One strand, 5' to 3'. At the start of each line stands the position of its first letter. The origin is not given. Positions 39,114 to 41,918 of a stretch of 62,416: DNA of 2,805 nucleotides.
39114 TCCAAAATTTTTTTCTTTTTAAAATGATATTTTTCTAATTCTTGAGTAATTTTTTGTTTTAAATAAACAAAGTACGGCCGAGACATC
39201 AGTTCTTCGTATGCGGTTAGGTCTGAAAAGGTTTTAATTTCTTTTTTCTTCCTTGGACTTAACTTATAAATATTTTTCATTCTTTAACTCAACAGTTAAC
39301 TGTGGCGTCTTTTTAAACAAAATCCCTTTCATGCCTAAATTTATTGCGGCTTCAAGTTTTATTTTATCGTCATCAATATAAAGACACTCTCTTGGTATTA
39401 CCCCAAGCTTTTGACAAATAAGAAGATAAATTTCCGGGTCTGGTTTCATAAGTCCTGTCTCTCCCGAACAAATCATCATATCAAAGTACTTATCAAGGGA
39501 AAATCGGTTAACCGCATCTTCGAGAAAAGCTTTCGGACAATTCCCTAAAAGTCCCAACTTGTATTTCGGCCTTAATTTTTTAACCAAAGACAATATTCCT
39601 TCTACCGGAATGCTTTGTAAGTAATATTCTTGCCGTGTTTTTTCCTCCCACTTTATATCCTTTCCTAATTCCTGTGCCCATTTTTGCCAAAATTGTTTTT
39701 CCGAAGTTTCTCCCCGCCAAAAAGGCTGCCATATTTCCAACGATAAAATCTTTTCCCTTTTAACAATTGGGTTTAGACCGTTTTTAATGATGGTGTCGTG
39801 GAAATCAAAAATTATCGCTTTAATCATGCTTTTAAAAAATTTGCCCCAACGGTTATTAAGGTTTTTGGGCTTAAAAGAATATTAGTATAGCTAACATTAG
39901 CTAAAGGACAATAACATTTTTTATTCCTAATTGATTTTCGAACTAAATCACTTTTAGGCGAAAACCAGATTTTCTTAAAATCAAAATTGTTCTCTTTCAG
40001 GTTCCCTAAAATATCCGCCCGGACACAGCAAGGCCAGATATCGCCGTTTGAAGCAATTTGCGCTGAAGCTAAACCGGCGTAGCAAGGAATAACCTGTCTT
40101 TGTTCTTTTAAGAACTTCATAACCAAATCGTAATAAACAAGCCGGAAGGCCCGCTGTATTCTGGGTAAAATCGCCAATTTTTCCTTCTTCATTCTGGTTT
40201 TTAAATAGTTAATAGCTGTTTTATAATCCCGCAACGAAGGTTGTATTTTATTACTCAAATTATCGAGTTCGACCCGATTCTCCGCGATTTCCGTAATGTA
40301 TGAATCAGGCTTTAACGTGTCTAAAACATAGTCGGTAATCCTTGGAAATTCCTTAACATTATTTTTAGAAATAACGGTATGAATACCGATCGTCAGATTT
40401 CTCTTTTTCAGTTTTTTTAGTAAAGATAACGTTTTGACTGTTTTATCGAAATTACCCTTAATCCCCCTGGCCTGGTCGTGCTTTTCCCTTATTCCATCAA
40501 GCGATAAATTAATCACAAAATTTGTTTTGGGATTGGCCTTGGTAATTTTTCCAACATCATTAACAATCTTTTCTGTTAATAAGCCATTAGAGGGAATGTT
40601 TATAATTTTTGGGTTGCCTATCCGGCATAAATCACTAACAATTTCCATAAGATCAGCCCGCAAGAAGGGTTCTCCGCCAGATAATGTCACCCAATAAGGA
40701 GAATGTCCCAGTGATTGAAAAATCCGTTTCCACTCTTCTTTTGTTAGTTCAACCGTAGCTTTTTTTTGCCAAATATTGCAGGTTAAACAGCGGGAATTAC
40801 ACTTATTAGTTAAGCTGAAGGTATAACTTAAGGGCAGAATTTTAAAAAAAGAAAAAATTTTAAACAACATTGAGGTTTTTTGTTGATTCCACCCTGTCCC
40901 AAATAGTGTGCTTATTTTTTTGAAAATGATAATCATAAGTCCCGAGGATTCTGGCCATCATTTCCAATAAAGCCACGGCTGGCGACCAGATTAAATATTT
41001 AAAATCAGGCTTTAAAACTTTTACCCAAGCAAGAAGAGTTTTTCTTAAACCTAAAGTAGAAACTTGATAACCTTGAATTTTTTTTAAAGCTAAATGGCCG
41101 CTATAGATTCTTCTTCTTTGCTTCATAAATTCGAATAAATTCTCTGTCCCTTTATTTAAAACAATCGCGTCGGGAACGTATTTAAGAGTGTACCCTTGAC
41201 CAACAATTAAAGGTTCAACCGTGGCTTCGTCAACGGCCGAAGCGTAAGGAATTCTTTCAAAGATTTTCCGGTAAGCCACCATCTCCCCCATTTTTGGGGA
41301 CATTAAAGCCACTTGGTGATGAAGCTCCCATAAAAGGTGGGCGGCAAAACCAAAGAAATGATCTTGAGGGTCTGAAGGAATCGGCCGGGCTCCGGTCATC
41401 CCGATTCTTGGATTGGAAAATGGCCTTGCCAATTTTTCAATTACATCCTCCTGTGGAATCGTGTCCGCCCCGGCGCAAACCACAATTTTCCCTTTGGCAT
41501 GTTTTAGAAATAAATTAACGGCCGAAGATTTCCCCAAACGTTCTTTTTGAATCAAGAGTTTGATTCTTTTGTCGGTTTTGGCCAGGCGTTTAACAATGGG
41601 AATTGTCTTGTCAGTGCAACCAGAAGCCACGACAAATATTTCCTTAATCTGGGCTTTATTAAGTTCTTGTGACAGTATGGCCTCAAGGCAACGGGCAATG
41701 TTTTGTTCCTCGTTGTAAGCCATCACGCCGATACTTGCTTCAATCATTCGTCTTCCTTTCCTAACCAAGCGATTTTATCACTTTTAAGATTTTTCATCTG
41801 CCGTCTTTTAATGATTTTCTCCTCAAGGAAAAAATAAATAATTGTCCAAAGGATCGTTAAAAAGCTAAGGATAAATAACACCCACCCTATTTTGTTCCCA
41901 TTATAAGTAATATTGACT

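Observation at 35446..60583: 25-kb block of 15 same-strand genes combining three radical SAM enzymes, two methyltransferases and multiple GT-C-like paralogs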

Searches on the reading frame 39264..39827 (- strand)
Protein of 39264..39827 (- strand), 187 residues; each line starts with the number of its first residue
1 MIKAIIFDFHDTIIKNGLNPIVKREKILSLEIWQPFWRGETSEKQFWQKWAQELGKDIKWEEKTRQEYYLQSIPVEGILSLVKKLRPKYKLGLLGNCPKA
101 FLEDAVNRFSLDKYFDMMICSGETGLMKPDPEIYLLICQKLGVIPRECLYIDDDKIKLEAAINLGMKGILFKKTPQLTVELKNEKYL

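Call 5: search_protein_families(library=pfam, proteins=[window:39264-39827:-], max_evalue=0.01)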
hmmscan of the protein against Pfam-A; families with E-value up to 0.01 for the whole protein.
window:39264-39827:- (187 aa): 4 families
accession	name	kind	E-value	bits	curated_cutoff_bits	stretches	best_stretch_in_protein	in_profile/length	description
PF13419.12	HAD_2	-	1.9e-18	67.7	23.8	1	58-169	65-176/178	Haloacid dehalogenase-like hydrolase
PF00702.32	Hydrolase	-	6.4e-18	66.3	26.4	1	2-165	1-191/191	haloacid dehalogenase-like hydrolase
PF13242.12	Hydrolase_like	-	0.0026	18.1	22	1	128-172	4-49/75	HAD-hyrolase-like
PF06888.18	Put_Phosphatase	-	0.0081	16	27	0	5-118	3-119/234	Putative Phosphatase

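Call 7: search_protein_families(library=ncbifam, proteins=[window:39264-39827:-], max_evalue=0.01)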
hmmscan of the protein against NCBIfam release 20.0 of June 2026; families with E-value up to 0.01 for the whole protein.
window:39264-39827:- (187 aa): 34 families (the best 25 are shown)
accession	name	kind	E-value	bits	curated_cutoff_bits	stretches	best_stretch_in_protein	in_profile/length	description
TIGR02253.1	CTE7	subfamily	8.6e-22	78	169.75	1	60-180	84-203/221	TIGR02253 family HAD-type hydrolase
TIGR02247.1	HAD-1A3-hyp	subfamily_domain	3.9e-19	69.2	125.4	1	75-183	96-207/211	epoxide hydrolase N-terminal domain-like phosphatase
TIGR01509.1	HAD-SF-IA-v3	subfamily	8.8e-15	55.2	29.4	1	4-170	1-153/154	HAD-IA family hydrolase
TIGR02252.1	DREG-2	subfamily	1.4e-13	51.1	155.2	1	75-170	107-203/203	HAD hydrolase, REG-2-like, family IA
TIGR01428.1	HAD_type_II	equivalog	1.8e-13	50.9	125.4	1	82-170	100-189/197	haloacid dehalogenase type II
TIGR01993.1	Pyr-5-nucltdase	equivalog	7.5e-12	45.4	142.9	1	74-170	85-182/183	pyrimidine 5'-nucleotidase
TIGR02254.1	YjjG_YfnB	equivalog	2e-11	43.8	159.9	1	48-173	69-198/223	YjjG family noncanonical pyrimidine nucleotidase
NF008087.0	PRK10826.1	equivalog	2.3e-11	43.8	191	1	76-170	95-190/222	hexitol phosphatase HxpB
TIGR01449.2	PGP_bact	equivalog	2.8e-11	43.4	180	1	77-172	89-185/213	phosphoglycolate phosphatase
TIGR01549.1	HAD-SF-IA-v1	subfamily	1.5e-10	41.7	23.3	1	76-165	65-149/149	HAD-IA family hydrolase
NF009696.0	PRK13222.1-3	equivalog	1.8e-10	40.9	359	1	63-167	77-182/223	N-acetylmuramic acid 6-phosphate phosphatase MupP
TIGR02009.1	PGMB-YQAB-SF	subfamily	3.8e-10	40.3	153.35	1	106-169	121-184/186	beta-phosphoglucomutase family hydrolase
NF006976.0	PRK09449.1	equivalog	5.1e-10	39.2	183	1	44-172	61-196/225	pyrimidine 5'-nucleotidase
TIGR01990.1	bPGM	equivalog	7.2e-10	39.1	189.4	1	76-168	92-183/187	beta-phosphoglucomutase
NF046057.1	bifunc_MtlD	equivalog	1.3e-09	37.1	800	1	76-180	95-202/683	bifunctional mannitol-1-phosphate dehydrogenase/phosphatase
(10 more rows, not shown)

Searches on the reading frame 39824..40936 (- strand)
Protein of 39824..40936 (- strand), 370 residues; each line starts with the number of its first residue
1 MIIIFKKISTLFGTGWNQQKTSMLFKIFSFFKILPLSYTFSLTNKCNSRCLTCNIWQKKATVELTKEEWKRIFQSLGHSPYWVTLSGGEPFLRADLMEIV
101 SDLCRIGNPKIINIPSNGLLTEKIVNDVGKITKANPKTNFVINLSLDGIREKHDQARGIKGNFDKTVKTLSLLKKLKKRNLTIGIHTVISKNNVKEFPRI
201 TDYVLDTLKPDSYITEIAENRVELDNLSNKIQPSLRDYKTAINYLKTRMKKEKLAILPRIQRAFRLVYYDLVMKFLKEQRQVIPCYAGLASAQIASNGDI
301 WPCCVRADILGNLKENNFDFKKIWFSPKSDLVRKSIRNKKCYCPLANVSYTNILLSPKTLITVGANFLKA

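Call 5: search_protein_families(library=pfam, proteins=[window:39824-40936:-], max_evalue=0.01)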
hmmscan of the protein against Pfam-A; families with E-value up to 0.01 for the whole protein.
window:39824-40936:- (370 aa): 3 families
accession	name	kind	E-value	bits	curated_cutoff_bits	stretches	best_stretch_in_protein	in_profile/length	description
PF04055.27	Radical_SAM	-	3e-17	63.7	29.5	1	41-203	2-165/166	Radical SAM superfamily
PF13186.11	SPASM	-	1.1e-06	29.3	21.5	1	285-341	1-63/67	Iron-sulfur cluster-binding domain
PF13353.11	Fer4_12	-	4.5e-05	24.2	22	1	45-126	14-99/137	4Fe-4S single cluster domain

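Call 7: search_protein_families(library=ncbifam, proteins=[window:39824-40936:-], max_evalue=0.01)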
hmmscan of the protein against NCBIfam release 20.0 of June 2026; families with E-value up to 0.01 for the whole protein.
window:39824-40936:- (370 aa): 62 families (the best 25 are shown)
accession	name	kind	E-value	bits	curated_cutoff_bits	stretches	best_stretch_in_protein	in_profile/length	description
TIGR04250.1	SCM_rSAM_ScmE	equivalog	1.5e-26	93.1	400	1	35-253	2-214/358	SynChlorMet cassette radical SAM/SPASM protein ScmE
TIGR04055.1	rSAM_NirJ2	equivalog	1.3e-21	77.5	500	1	41-326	5-275/326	putative heme d1 biosynthesis radical SAM protein NirJ2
NF050035.1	rSAM_WgK_link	exception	8.8e-21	74.3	650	1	36-197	9-164/367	radical SAM/SPASM peptide maturase WgkB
TIGR03977.1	rSAM_pair_HxsC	equivalog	1e-19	70.6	267.9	1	31-209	20-195/292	His-Xaa-Ser system radical SAM maturase HxsC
TIGR04053.2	TIGR04053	equivalog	1.3e-19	70.7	395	1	35-206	7-175/366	TIGR04053 family radical SAM/SPASM domain-containing protein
TIGR04054.1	rSAM_NirJ1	equivalog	3.1e-19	68.8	650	1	40-204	40-197/387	putative heme d1 biosynthesis radical SAM protein NirJ1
TIGR04546.1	rSAM_ahbC_deAc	equivalog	3.4e-19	68.9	650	1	40-205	43-201/390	12,18-didecarboxysiroheme deacetylase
TIGR04545.1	rSAM_ahbD_hemeb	equivalog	1.1e-18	67.8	500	1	40-339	4-298/339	heme b synthase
TIGR03961.1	rSAM_PTO1314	hypoth_equivalog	2e-18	66.8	306.05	1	32-327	19-287/332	PTO1314 family radical SAM protein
TIGR04051.1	rSAM_NirJ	equivalog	3.1e-18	65.9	515.45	1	40-206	6-165/354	heme d1 biosynthesis radical SAM protein NirJ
TIGR04340.1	rSAM_ACGX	hypoth_equivalog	2.6e-17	63.1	400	1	37-342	4-308/341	radical SAM/SPASM domain protein, ACGX system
TIGR04133.1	rSAM_w_lipo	hypoth_equivalog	8.1e-17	61.2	425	1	41-334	29-309/350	TIGR04133 family radical SAM/SPASM protein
TIGR03470.1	HpnH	equivalog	2.1e-16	59.9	225.05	1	34-207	26-189/318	adenosyl-hopene transferase HpnH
TIGR04103.1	rSAM_nif11_3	equivalog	4.2e-16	58.6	725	1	40-304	9-266/412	nif11-class peptide radical SAM maturase 3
TIGR02668.1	moaA_archaeal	equivalog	4.7e-16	58.6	325.25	1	40-322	14-284/303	GTP 3',8-cyclase MoaA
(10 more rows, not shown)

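Call 29: search_solved_structures(query=window:39824-40936:-, max_evalue=0.001)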
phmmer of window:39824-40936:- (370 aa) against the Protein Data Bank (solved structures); distinct sequences matched with E-value up to 0.001: 11.
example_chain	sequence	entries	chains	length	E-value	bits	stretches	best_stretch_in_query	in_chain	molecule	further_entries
6efn_A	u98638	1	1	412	2.9e-15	59.1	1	29-201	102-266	Sporulation killing factor maturation protein SkfB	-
6c8v_A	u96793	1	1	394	2.3e-06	29.8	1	35-204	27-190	Coenzyme PQQ synthesis protein E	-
7tol_A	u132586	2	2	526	5.2e-05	25.4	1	39-158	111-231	glycerol dibiphytanyl glycerol tetraether - macrocyclic archaeol synthase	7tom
9dfu_A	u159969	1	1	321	0.00011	24.3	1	31-213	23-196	Radical SAM core domain-containing protein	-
9dfn_A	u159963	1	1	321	0.00015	23.8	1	31-213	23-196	Radical SAM core domain-containing protein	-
7vob_C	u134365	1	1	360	0.00016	23.7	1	41-201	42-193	Cytosylglucuronate decarboxylase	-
7voc_C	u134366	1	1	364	0.00017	23.7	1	41-201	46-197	Cytosylglucuronate decarboxylase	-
9dfw_A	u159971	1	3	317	0.00023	23.2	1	31-195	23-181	Radical SAM core domain-containing protein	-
9dgw_A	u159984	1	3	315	0.00026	23.1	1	31-194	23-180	Radical SAM core domain-containing protein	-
6b4c_A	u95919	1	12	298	0.00054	22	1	34-194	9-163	Viperin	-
7n7i_A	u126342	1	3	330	0.00058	21.9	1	34-194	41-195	Viperin-like enzyme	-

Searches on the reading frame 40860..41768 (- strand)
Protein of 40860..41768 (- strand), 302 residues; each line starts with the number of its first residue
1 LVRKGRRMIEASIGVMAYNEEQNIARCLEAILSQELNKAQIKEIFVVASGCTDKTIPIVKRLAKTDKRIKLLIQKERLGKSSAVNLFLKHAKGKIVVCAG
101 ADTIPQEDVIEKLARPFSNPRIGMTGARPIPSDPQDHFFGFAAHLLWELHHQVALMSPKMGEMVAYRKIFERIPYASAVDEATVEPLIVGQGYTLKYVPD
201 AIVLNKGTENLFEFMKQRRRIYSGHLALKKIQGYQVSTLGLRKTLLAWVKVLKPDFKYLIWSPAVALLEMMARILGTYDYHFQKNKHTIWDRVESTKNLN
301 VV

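Call 5: search_protein_families(library=pfam, proteins=[window:40860-41768:-], max_evalue=0.01)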
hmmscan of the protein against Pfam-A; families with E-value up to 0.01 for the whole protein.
window:40860-41768:- (302 aa): 3 families
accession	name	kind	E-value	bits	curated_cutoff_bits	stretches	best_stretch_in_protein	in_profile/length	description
PF00535.33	Glycos_transf_2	-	5.5e-26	91.9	23.3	1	12-136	1-123/168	Glycosyl transferase family 2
PF13641.12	Glyco_tranf_2_3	-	1.1e-15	58.7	27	1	14-151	6-144/230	Glycosyltransferase like family 2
PF13632.12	Glyco_trans_2_3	-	0.00014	22.2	27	1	95-250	1-169/198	Glycosyl transferase family group 2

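Call 7: search_protein_families(library=ncbifam, proteins=[window:40860-41768:-], max_evalue=0.01)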
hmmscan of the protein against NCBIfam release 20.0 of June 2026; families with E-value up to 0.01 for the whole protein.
window:40860-41768:- (302 aa): 21 families
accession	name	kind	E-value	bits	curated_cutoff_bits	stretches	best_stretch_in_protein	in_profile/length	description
TIGR03937.1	PgaC_IcaA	equivalog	2.7e-16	59.5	422.3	1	10-124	46-158/407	poly-beta-1,6-N-acetyl-D-glucosamine synthase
TIGR03965.1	mycofact_glyco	equivalog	8.5e-13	48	280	1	10-136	75-198/467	mycofactocin biosynthesis glycosyltransferase MftF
TIGR04242.1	nodulat_NodC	equivalog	5.5e-12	45.3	550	1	13-124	52-163/395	chitooligosaccharide synthase NodC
NF007482.0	PRK10073.1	equivalog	1.8e-10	40.4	423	1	11-110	8-103/334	glycosyltransferase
NF047588.1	GlcsyltransPgfSStrep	equivalog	3.5e-10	39.6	500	1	12-118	4-111/308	glycosyltransferase PgfS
NF047683.1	TeichurnBiosyTuaG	equivalog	2.7e-09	37.1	400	1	12-112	9-106/252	teichuronic acid biosynthesis protein TuaG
TIGR04283.1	glyco_like_mftF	equivalog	3.3e-09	36.7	182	1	12-118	2-98/221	TIGR04283 family arsenosugar biosynthesis glycosyltransferase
NF041875.1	EPS_EpsD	equivalog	5.9e-09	35.8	370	1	15-113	5-100/325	exopolysaccharide biosynthesis glycosyltransferase EpsD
TIGR03111.1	glyc2_xrt_Gpos1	hypoth_equivalog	1.3e-08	34.1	363.95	1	13-126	53-167/439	TIGR03111 family XrtG-associated glycosyltransferase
NF045692.1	OglycostaseCruG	equivalog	1.6e-08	33.9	600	1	8-114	40-149/386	2'-O-glycosyltransferase CruG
NF010496.0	PRK13915.1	equivalog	6.9e-08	31.9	262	1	8-121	30-147/307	glucosyl-3-phosphoglycerate synthase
NF038302.1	EPS_HpsE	equivalog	6.4e-07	28.6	300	1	11-125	3-120/307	hormogonium polysaccharide biosynthesis glycosyltransferase HpsE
NF053739.1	GlytfEpsEBac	equivalog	1.1e-05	24.6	450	1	13-112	5-102/265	glycosyltransferase EpsE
TIGR03472.1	HpnI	equivalog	2.3e-05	23.4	310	1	20-124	52-158/373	bacteriohopanetetrol glucosamine biosynthesis glycosyltransferase HpnI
TIGR04195.1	S_glycosyl_SunS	equivalog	3.4e-05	22.9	350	1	12-61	60-103/421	SunS family peptide S-glycosyltransferase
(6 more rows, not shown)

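Call 44: search_solved_structures(query=window:40860-41768:-, max_evalue=0.01)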
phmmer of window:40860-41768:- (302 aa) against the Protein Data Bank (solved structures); distinct sequences matched with E-value up to 0.01: 14.
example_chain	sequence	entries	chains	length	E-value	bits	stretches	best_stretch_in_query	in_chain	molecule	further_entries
6yv7_B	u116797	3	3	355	1.8e-12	50.6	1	13-206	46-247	Glycosyl transferase, family 2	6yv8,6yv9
6yv7_A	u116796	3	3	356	1.8e-12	50.6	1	13-206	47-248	Glycosyl transferase, family 2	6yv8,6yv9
6p61_A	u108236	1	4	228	6.5e-09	38.9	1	11-120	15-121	Glycosyltransferase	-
5hea_A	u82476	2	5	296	1.2e-08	38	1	12-118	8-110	Putative glycosyltransferase (GalT1)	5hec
9omj_A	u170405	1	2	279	1.5e-05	27.8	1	12-112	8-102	Glycosyltransferase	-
9omh_A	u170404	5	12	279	1.5e-05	27.8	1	13-112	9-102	Glycosyltransferase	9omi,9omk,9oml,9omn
9omm_A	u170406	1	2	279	1.5e-05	27.8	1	13-112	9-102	Glycosyltransferase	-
2z87_A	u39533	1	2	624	3.9e-05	26.5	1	9-113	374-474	Chondroitin synthase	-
2z86_A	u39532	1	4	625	3.9e-05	26.5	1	9-113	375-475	Chondroitin synthase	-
5eke_A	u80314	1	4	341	4.1e-05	26.4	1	7-113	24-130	Uncharacterized glycosyltransferase sll0501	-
5ekp_C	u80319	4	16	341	4.1e-05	26.4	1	7-113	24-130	Uncharacterized glycosyltransferase sll0501 | Glycosyltransferase sll0501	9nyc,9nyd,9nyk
9nye_A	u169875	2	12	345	4.2e-05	26.4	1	7-113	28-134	Glycosyltransferase sll0501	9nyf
5tze_C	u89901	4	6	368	0.0017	21.1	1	12-110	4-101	Glycosyl transferase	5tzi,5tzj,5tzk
5tz8_A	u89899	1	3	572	0.0032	20.2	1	12-110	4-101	Glycosyl transferase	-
